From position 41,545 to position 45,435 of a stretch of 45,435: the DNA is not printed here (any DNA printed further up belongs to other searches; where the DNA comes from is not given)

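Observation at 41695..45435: Unlisted giant ORF: pilin-signal N-terminus fused to four LamG lectin-like domains (candidate pilus-tip or surface adhesin)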

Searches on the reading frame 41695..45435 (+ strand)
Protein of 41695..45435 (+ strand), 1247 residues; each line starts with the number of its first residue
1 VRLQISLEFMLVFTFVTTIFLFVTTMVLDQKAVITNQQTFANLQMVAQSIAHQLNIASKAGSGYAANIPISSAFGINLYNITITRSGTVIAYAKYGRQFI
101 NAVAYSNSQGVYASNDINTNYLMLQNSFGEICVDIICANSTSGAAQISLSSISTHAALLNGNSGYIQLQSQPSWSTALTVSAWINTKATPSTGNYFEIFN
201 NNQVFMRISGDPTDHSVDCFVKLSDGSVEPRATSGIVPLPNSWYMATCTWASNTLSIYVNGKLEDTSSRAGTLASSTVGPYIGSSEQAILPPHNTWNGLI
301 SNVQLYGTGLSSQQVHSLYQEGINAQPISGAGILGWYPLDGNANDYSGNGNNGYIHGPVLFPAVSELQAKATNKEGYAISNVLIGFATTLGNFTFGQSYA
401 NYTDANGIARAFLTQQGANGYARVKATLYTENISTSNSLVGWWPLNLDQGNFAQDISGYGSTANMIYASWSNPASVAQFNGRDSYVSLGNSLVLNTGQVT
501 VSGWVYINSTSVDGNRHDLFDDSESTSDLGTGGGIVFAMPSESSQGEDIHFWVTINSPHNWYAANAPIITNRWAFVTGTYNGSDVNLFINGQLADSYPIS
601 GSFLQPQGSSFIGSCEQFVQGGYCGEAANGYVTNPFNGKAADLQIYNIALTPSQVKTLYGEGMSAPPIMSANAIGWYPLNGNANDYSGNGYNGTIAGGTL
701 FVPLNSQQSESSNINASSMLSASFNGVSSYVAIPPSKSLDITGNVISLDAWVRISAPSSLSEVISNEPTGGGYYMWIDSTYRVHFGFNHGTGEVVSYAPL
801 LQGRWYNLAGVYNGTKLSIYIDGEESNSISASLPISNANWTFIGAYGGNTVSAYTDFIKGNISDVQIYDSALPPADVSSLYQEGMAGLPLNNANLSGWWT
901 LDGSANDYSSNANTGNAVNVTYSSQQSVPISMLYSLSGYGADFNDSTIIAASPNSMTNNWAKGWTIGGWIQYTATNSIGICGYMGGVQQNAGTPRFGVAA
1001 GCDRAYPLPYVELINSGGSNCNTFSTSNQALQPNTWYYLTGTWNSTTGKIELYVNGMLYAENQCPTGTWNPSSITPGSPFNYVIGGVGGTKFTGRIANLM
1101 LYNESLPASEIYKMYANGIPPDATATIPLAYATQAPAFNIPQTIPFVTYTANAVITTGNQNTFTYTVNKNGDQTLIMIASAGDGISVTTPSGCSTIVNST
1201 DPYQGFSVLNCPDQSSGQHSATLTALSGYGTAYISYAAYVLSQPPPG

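Call 4: search_protein_families(library=pfam, proteins=[window:41695-45435:+], max_evalue=0.1)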
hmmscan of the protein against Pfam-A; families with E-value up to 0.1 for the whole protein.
window:41695-45435:+ (1247 aa): 7 families
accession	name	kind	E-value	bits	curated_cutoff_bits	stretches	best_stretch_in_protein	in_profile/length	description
PF13385.13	Laminin_G_3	-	2.2e-75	252.3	27.6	4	726-878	2-151/151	Concanavalin A-like lectin/glucanases superfamily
PF00354.24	Pentaxin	-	6.4e-15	55.8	25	2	1031-1118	80-170/194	Pentaxin family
PF02210.31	Laminin_G_2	-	8.1e-06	26.8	22.9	0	782-867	29-123/126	Laminin G domain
PF02369.22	Big_1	-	4.4e-05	23.9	34.9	1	365-431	19-82/93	Bacterial Ig-like domain (group 1)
PF00054.30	Laminin_G_1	-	0.011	16.4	24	0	782-833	32-83/131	Laminin G domain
PF20622.4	Big_15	-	0.031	14.6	27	0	1038-1065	15-42/82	Bacterial Ig domain (Big_16)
PF23814.1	DUF7185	-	0.044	14.3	27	0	640-664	51-73/86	Family of unknown function (DUF7185)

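Call 7: find_homologous_proteins(query=window:41695-45435:+, max_evalue=0.00001)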
Query window:41695-45435:+ (1247 aa): 266 proteins with E <= 0.00001 among 8000 candidates; the best 120 are listed.
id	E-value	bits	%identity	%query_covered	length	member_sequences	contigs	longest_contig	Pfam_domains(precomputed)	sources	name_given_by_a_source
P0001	0.0e+0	2722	97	99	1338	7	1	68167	PF07953.21,PF00354.25,PF13385.14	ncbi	-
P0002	4.5e-213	729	40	91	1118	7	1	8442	PF07953.21,PF00354.25,PF13385.14,PF02973.23,PF02210.32,PF00054.31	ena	-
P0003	1.2e-183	631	33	91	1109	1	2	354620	PF07953.21,PF00354.25,PF13385.14,PF02973.23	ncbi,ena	-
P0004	6.1e-164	566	36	91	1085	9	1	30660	PF00354.25,PF13385.14,PF02210.32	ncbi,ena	-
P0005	1.7e-160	555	36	91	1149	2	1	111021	PF00354.25,PF13385.14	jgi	jgi:hypothetical protein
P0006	1.9e-158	548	35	91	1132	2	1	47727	PF07953.21,PF00354.25,PF13385.14,PF02973.23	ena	-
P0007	9.6e-157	542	35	91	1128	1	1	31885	PF00354.25,PF13385.14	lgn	-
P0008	2.2e-156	541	35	91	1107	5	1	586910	PF00354.25,PF13385.14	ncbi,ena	-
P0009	6.9e-155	536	37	76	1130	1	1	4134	PF00354.25,PF13385.14,PF02973.23,PF02210.32,PF00054.31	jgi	-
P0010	1.7e-145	505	34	91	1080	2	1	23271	PF00354.25,PF13385.14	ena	-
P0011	3.6e-145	504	34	91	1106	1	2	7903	PF00354.25,PF13385.14,PF02973.23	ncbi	-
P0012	2.8e-144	501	35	90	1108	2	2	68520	PF07953.21,PF00354.25,PF13385.14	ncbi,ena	-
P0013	2.9e-144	501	35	91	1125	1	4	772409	PF07953.21,PF00354.25,PF13385.14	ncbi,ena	-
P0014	3.4e-144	501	34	91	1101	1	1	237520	PF06439.19,PF00354.25,PF13385.14,PF02973.23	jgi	jgi:hypothetical protein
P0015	1.2e-143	499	35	91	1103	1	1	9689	PF00354.25,PF13385.14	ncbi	-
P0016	5.6e-143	497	33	91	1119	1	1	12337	PF07953.21,PF00354.25,PF13385.14,PF02973.23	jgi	jgi:hypothetical protein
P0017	6.0e-142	493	33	91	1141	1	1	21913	PF00354.25,PF13385.14,PF02973.23,PF02210.32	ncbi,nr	ncbi:MAG: LamG domain-containing protein [Candidatus Marsarchaeota archaeon]|nr:LamG domain-containi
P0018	9.8e-140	486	32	91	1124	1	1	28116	PF02369.23,PF00354.25,PF13385.14,PF02210.32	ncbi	-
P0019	2.6e-139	484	34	91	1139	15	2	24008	PF00354.25,PF13385.14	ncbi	ncbi:MAG: LamG-like jellyroll fold domain-containing protein [Candidatus Micrarchaeaceae archaeon]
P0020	6.5e-139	483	34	91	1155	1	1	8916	PF22925.4,PF00354.25,PF13385.14,PF02210.32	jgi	-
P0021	3.7e-138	481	34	91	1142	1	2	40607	PF07953.21,PF00354.25,PF13385.14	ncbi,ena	-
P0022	5.4e-138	480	34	91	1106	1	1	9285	PF00354.25,PF13385.14,PF02973.23,PF02210.32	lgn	-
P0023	1.1e-137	479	33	91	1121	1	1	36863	PF00354.25,PF13385.14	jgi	jgi:hypothetical protein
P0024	2.9e-136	474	33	90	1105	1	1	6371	PF00354.25,PF13385.14,PF02973.23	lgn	-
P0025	1.4e-134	469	35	91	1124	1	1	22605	PF00354.25,PF13385.14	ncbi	ncbi:MAG: LamG domain-containing protein [Candidatus Micrarchaeaceae archaeon]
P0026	6.5e-134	467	33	90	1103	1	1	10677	PF00354.25,PF13385.14,PF02210.32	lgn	-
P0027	7.9e-133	463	34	91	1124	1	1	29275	PF07953.21,PF13385.14,PF02210.32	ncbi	-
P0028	3.4e-132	461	33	91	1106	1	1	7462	PF13385.14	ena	-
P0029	1.0e-131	459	33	91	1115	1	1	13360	PF13385.14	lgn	-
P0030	3.0e-131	458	31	91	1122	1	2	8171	PF02369.23,PF00354.25,PF13385.14,PF02210.32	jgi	jgi:hypothetical protein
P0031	1.6e-129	452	33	91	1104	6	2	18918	PF13385.14,PF02210.32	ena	-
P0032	3.9e-128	447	33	91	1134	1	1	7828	PF00354.25,PF13385.14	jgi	jgi:hypothetical protein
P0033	7.9e-128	446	32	91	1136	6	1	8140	PF00354.25,PF13385.14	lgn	-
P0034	3.7e-127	444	33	91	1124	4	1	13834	PF07953.21,PF02369.23,PF00354.25,PF13385.14,PF02973.23,PF02210.32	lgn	-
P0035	5.0e-127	444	31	91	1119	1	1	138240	PF07953.21,PF02369.23,PF00354.25,PF13385.14,PF02210.32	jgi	jgi:hypothetical protein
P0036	1.8e-124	435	32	91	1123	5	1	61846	PF00354.25,PF13385.14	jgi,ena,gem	-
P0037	2.0e-124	435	33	90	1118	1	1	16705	PF22925.4,PF07953.21,PF00354.25,PF13385.14,PF02210.32,PF00054.31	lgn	-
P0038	7.2e-124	433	31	91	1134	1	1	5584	PF13385.14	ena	-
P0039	8.5e-123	430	33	91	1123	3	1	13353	PF13385.14,PF02210.32,PF00054.31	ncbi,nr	ncbi:MAG: hypothetical protein KGI00_05200 [Candidatus Micrarchaeota archaeon]|nr:hypothetical prote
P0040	1.9e-122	429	32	91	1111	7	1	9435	PF00354.25,PF13385.14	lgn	-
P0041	2.9e-122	428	35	74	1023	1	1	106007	PF07953.21,PF02369.23,PF00354.25,PF13385.14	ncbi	ncbi:MAG: LamG-like jellyroll fold domain-containing protein [Candidatus Micrarchaeia archaeon]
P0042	4.6e-121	424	32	90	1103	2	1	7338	PF00354.25,PF13385.14,PF02973.23,PF02210.32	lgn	-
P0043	2.0e-119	419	32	91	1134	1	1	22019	PF00354.25,PF13385.14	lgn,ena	-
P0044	7.2e-119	417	31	90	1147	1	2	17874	PF00354.25,PF13385.14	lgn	-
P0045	2.2e-118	415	33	90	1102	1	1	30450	PF00354.25,PF13385.14,PF02973.23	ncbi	-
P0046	3.6e-118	414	31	91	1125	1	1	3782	PF07953.21,PF00354.25,PF13385.14,PF02210.32,PF00054.31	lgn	-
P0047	1.9e-117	412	31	91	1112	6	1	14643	PF00354.25,PF13385.14,PF02973.23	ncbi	-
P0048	4.5e-117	411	32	91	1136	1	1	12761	PF07953.21,PF00354.25,PF13385.14,PF02973.23,PF02210.32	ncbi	-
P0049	1.2e-116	409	32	91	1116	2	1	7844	PF00354.25,PF13385.14,PF02973.23,PF02210.32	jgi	-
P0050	6.0e-116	407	30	91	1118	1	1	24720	PF07953.21,PF00354.25,PF13385.14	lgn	-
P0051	7.1e-116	407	32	91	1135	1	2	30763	PF00354.25,PF13385.14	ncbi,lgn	ncbi:MAG: LamG-like jellyroll fold domain-containing protein [Candidatus Micrarchaeales archaeon]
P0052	9.5e-116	406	29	91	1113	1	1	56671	PF00354.25,PF13385.14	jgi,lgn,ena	-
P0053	3.0e-114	401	30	91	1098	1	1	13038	PF13385.14,PF02210.32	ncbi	-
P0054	6.2e-114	400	32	91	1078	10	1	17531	PF00354.25,PF13385.14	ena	-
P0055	2.4e-113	398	34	74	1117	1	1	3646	PF00354.25,PF13385.14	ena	-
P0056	7.5e-113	397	32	90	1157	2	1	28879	PF00354.25,PF13385.14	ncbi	-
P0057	8.1e-113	397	31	91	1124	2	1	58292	PF06439.19,PF00354.25,PF13385.14,PF02210.32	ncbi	ncbi:MAG: LamG domain-containing protein [Candidatus Micrarchaeota archaeon]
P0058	4.4e-112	394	32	90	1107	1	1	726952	PF00354.25,PF13385.14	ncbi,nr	ncbi:MAG: hypothetical protein KGH69_00725 [Candidatus Micrarchaeota archaeon]|nr:hypothetical prote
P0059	1.4e-111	393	31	91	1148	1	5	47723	PF07953.21,PF13385.14,PF02973.23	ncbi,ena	-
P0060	2.3e-111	392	31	91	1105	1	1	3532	PF00354.25,PF13385.14,PF02210.32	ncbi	-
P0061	6.4e-111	390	31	91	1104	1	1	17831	PF02369.23,PF00354.25,PF13385.14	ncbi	-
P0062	1.5e-110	389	31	91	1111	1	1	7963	PF22925.4,PF00354.25,PF13385.14,PF02210.32,PF00054.31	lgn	-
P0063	4.8e-109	384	31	91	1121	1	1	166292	PF13385.14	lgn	-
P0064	5.3e-109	384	37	67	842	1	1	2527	PF00354.25,PF13385.14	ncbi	ncbi:MAG: LamG-like jellyroll fold domain-containing protein, partial [Candidatus Micrarchaeaceae ar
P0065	8.1e-109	383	30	91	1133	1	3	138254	PF13385.14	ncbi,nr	ncbi:MAG: laminin G domain-containing protein [Candidatus Micrarchaeota archaeon]|nr:laminin G domai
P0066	3.3e-108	381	30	91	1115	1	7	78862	PF07953.21,PF13385.14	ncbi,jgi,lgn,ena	jgi:hypothetical protein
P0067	5.9e-108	381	31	91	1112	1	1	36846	PF00354.25,PF13385.14,PF00054.31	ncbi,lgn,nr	ncbi:LamG domain-containing protein [Candidatus Marsarchaeota archaeon]|nr:LamG domain-containing pr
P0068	1.3e-107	379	32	71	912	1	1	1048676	PF00354.25,PF13385.14,PF02973.23,PF02210.32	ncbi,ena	-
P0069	2.1e-107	379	30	91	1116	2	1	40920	PF22925.4,PF07953.21,PF00354.25,PF13385.14,PF02210.32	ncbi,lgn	-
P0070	6.8e-107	377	30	91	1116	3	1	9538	PF07953.21,PF00354.25,PF13385.14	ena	-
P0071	1.9e-105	372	30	90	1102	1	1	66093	PF07953.21,PF02369.23,PF00354.25,PF13385.14,PF02210.32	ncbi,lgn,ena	-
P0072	2.1e-105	372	30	91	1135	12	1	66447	PF00354.25,PF13385.14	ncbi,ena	-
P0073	2.7e-105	372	30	91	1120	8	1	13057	PF07953.21,PF13385.14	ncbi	-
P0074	1.7e-104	369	30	91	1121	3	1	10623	PF22925.4,PF07953.21,PF00354.25,PF13385.14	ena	-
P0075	2.5e-104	369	30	85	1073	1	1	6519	PF13385.14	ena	-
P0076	3.0e-104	368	32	91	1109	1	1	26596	PF13385.14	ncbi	ncbi:MAG: LamG-like jellyroll fold domain-containing protein [Candidatus Micrarchaeia archaeon]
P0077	1.3e-102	363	31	87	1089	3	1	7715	PF06439.19,PF13385.14,PF02210.32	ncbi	-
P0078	1.9e-102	362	30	91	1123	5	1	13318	PF22925.4,PF07953.21,PF13385.14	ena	-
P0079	2.2e-102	362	38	54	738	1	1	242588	PF00354.25,PF13385.14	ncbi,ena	-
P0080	2.2e-99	352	33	68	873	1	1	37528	PF00354.25,PF13385.14,PF02210.32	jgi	jgi:hypothetical protein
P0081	4.8e-99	351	29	91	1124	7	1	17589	PF22925.4,PF07953.21,PF00354.25,PF13385.14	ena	-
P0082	3.5e-98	348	32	61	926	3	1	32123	PF02369.23,PF00354.25,PF13385.14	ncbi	-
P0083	5.2e-98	348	32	61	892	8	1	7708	PF13385.14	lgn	-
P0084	3.2e-97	345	35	70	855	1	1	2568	PF00354.25,PF13385.14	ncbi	ncbi:MAG: LamG-like jellyroll fold domain-containing protein, partial [Candidatus Micrarchaeaceae ar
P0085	3.3e-97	345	30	91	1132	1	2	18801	PF07953.21,PF00354.25,PF13385.14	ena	-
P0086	7.4e-97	344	35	56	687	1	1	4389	PF02369.23,PF13385.14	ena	-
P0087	3.6e-94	335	32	71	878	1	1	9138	PF00354.25,PF13385.14,PF02210.32,PF00054.31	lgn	-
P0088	1.7e-92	329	33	67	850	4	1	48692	PF00354.25,PF13385.14,PF02973.23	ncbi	ncbi:MAG: LamG-like jellyroll fold domain-containing protein, partial [Candidatus Micrarchaeia archa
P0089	5.9e-92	328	30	90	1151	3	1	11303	PF13385.14,PF02973.23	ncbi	-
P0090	6.1e-91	324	29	90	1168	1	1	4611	PF00354.25,PF13385.14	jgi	-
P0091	7.4e-91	324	30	91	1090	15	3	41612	PF13385.14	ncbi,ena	-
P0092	4.1e-87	312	30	71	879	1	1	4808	PF00354.25,PF13385.14,PF02210.32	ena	-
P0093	1.3e-86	310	31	71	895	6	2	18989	PF00354.25,PF13385.14,PF02973.23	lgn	-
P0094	3.7e-84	302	34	67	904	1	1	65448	PF00354.25,PF13385.14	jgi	jgi:hypothetical protein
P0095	1.5e-82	296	34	65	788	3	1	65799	PF13385.14,PF02973.23,PF02210.32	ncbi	ncbi:MAG: LamG-like jellyroll fold domain-containing protein, partial [Candidatus Micrarchaeia archa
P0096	3.7e-82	295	31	71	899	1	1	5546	PF00354.25,PF13385.14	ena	-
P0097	6.5e-81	291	30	71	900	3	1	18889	PF13385.14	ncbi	ncbi:MAG: LamG-like jellyroll fold domain-containing protein [Candidatus Micrarchaeia archaeon]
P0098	8.2e-80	287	30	72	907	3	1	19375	PF00354.25,PF13385.14,PF02210.32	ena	-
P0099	2.2e-79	286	31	71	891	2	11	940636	PF00354.25,PF13385.14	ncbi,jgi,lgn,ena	jgi:hypothetical protein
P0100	4.7e-79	285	29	71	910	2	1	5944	PF00354.25,PF13385.14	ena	-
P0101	1.2e-77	280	31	72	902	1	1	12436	PF13385.14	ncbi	ncbi:MAG: LamG-like jellyroll fold domain-containing protein [Candidatus Micrarchaeia archaeon]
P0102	8.7e-77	277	28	71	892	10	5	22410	PF00354.25,PF13385.14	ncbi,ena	-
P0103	1.1e-76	277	31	71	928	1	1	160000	PF00354.25,PF13385.14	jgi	jgi:uncharacterized protein (UPF0333 family)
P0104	2.7e-76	276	30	70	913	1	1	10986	PF00354.25,PF13385.14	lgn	-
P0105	5.5e-74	268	30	70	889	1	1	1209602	PF13385.14,PF02210.32,PF00054.31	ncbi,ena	-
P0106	6.4e-74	268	32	61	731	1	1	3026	PF07953.21,PF13385.14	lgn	-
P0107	1.8e-72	263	27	71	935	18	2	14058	PF00354.25,PF13385.14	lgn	-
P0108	2.2e-72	263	30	72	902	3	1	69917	PF00354.25,PF13385.14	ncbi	ncbi:MAG: LamG-like jellyroll fold domain-containing protein [Candidatus Micrarchaeia archaeon]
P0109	3.6e-72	262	29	71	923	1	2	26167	PF13385.14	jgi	-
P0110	4.1e-70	255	35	36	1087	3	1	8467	PF02369.23,PF13385.14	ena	-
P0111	2.8e-69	252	48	23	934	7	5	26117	PF13360.14,PF13385.14,PF13570.14,PF25293.2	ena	-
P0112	5.0e-69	252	47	25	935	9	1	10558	PF13360.14,PF13385.14,PF13570.14,PF02210.32,PF25293.2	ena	-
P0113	2.2e-67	246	31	71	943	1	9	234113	PF00354.25,PF13385.14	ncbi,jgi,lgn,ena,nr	ncbi:MAG: LamG-like jellyroll fold domain-containing protein [Candidatus Micrarchaeaceae archaeon]|j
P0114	5.1e-66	242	48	17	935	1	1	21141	PF13360.14,PF00354.25,PF13385.14,PF13570.14,PF02973.23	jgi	-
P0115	6.5e-66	241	30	71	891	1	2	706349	PF07953.21,PF00354.25,PF13385.14,PF02210.32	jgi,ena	jgi:hypothetical protein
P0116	6.6e-66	241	29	71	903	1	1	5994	PF00354.25,PF13385.14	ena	-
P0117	1.0e-65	241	49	16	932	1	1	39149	PF13360.14,PF00354.25,PF13385.14,PF13570.14,PF02973.23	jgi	jgi:outer membrane protein assembly factor BamB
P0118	4.3e-65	239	30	72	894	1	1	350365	PF13385.14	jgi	jgi:hypothetical protein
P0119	4.0e-64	235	28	71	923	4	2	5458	PF00354.25,PF13385.14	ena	-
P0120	4.8e-64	235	28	71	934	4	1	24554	PF00354.25,PF13385.14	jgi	-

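Call 8: search_protein_families(library=ncbifam, proteins=[window:41695-45435:+], max_evalue=0.1)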
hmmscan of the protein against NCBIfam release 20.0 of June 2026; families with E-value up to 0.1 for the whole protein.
window:41695-45435:+ (1247 aa): 1 family
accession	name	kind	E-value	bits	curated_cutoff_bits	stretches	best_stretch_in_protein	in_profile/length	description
NF052521.1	TafC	equivalog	8.5e-19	67.9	410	3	468-661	186-362/373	TafC family fimbrial protein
